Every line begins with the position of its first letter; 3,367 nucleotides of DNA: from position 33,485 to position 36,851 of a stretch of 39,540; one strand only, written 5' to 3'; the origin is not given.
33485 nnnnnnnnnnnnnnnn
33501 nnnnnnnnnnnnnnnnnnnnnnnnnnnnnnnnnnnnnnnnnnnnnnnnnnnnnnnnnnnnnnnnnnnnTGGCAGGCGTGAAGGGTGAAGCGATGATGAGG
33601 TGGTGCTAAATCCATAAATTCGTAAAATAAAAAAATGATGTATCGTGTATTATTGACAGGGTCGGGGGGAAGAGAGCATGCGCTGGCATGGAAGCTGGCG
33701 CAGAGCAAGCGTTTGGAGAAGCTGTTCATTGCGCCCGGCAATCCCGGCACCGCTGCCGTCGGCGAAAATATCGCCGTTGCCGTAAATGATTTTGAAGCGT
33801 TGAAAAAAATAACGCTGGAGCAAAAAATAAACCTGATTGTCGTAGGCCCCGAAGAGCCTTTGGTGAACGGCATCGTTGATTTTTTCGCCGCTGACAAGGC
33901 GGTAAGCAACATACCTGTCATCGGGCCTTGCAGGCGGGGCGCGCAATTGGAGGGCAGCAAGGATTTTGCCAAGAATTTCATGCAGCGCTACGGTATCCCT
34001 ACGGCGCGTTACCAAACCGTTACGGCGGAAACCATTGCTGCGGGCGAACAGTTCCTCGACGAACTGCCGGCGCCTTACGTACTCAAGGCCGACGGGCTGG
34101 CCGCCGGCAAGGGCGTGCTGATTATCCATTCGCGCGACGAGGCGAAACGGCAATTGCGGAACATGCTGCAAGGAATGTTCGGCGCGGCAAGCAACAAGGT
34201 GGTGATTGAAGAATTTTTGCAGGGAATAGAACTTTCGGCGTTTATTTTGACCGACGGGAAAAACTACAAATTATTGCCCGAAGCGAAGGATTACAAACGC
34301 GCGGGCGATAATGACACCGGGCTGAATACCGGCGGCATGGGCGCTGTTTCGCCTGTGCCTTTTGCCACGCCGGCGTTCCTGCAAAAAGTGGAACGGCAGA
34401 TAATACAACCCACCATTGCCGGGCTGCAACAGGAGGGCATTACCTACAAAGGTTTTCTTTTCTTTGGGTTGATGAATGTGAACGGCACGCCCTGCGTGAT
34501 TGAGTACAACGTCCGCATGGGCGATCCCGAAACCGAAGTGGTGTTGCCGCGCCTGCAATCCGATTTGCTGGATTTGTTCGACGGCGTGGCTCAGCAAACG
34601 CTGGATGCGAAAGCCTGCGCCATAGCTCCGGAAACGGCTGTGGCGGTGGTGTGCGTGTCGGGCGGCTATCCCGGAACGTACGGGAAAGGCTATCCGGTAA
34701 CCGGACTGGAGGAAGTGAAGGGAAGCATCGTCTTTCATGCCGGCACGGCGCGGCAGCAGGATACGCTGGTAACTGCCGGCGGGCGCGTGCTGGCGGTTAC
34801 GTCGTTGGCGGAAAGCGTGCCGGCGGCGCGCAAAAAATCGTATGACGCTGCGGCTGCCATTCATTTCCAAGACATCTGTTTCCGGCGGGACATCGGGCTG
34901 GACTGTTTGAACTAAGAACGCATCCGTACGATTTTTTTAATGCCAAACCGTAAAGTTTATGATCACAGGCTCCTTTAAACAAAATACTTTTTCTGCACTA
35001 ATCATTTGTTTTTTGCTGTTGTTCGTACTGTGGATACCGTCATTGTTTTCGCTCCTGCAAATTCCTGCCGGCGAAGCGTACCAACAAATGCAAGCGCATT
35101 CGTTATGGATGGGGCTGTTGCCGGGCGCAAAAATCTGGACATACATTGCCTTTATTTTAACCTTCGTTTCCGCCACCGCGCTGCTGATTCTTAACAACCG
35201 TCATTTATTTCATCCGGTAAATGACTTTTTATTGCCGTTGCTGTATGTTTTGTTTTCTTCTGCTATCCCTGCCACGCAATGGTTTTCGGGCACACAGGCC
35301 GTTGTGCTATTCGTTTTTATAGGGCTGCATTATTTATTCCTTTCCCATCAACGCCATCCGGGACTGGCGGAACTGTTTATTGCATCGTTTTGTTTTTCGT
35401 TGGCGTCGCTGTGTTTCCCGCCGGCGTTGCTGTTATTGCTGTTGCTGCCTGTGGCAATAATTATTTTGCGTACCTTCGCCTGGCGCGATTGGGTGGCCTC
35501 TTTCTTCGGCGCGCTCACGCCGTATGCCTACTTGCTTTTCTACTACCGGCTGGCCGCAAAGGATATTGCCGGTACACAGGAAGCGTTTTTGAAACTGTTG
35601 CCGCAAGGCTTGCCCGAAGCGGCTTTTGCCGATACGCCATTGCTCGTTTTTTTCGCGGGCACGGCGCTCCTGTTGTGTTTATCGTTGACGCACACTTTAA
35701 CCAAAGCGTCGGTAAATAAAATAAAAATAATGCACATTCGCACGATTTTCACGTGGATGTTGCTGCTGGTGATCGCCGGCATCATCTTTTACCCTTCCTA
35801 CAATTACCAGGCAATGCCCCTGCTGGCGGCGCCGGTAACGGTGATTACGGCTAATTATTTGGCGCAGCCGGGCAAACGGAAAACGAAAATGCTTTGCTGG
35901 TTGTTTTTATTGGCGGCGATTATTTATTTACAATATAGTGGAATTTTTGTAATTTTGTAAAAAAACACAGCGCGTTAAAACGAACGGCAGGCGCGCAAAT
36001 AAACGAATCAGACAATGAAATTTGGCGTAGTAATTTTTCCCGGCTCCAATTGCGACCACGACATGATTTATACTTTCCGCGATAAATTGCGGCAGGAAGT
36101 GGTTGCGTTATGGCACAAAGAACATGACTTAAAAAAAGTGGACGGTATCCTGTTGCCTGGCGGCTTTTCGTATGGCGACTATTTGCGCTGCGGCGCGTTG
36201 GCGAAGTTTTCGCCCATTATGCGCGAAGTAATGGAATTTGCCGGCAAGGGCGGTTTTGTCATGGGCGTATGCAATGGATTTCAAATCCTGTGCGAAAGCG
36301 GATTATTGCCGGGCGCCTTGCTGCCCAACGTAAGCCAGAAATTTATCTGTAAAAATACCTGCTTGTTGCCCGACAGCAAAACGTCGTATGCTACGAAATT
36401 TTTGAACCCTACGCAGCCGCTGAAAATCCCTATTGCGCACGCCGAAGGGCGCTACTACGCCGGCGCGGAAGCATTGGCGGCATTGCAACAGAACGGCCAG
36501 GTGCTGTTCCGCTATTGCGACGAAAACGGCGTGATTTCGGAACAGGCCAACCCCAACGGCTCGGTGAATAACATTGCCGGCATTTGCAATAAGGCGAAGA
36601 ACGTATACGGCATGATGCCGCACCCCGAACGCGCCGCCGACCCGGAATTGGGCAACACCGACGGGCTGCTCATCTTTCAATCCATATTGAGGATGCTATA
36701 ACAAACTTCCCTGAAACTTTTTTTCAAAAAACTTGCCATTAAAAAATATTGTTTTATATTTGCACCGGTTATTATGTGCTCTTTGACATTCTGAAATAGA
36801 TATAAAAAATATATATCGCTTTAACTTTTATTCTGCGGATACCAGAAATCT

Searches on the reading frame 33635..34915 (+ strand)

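Call 80: search_protein_families(library=pfam, proteins=[window:33635-34915:+], max_evalue=0.001)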
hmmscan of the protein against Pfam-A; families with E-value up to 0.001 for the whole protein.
window:33635-34915:+ (426 aa): 7 families
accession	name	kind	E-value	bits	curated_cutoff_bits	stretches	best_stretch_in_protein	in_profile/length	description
PF01071.24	GARS_A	-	5.3e-70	235.7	27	1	107-300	1-194/194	Phosphoribosylglycinamide synthetase, ATP-grasp (A) domain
PF02844.21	GARS_N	-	7.8e-35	120.1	29.5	1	4-106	2-100/100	Phosphoribosylglycinamide synthetase, N domain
PF02843.22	GARS_C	-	7.7e-29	100.3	34.8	1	335-422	1-91/92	Phosphoribosylglycinamide synthetase, C domain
PF02222.28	ATP-grasp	-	4.3e-06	26.9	27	1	115-204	2-86/179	ATP-grasp domain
PF02786.22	CPSase_L_D2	-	8.8e-05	22.6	19.8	1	109-295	2-180/211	Carbamoyl-phosphate synthase L chain, ATP binding domain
PF07478.18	Dala_Dala_lig_C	-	0.00048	20.1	24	1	115-210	1-96/204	D-ala D-ala ligase C-terminus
PF02655.19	ATP-grasp_3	-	0.0009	19.8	23.2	0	142-295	28-157/160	ATP-grasp domain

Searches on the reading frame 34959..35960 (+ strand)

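Call 80: search_protein_families(library=pfam, proteins=[window:34959-35960:+], max_evalue=0.001)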
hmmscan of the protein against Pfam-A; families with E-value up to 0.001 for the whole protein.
window:34959-35960:+ (333 aa): 1 family
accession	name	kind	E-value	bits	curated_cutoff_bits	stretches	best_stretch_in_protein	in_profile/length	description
PF19992.4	DUF6427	-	7.8e-05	22.5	25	1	63-323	39-292/301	Family of unknown function (DUF6427)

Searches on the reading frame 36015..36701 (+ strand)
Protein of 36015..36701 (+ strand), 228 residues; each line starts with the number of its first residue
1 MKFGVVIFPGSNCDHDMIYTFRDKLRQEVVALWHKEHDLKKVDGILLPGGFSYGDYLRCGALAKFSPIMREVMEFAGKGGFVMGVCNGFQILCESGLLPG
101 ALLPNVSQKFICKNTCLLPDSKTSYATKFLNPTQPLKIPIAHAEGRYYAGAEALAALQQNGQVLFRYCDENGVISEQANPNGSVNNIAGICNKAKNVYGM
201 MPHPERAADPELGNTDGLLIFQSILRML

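Call 80: search_protein_families(library=pfam, proteins=[window:36015-36701:+], max_evalue=0.001)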
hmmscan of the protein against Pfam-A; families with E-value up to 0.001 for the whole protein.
window:36015-36701:+ (228 aa): 4 families
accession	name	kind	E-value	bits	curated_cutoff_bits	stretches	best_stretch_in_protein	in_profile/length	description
PF13507.12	GATase_5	-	2.9e-43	148.3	27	1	4-210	5-232/260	CobB/CobQ-like glutamine amidotransferase domain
PF07685.20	GATase_3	-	3.1e-08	33.9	27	1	28-95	25-91/196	CobB/CobQ-like glutamine amidotransferase domain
PF01965.30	DJ-1_PfpI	-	2.4e-05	24.7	26.6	1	36-100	56-115/165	DJ-1/PfpI family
PF00117.34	GATase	-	0.0001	22.4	22.8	1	37-210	34-177/190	Glutamine amidotransferase class-I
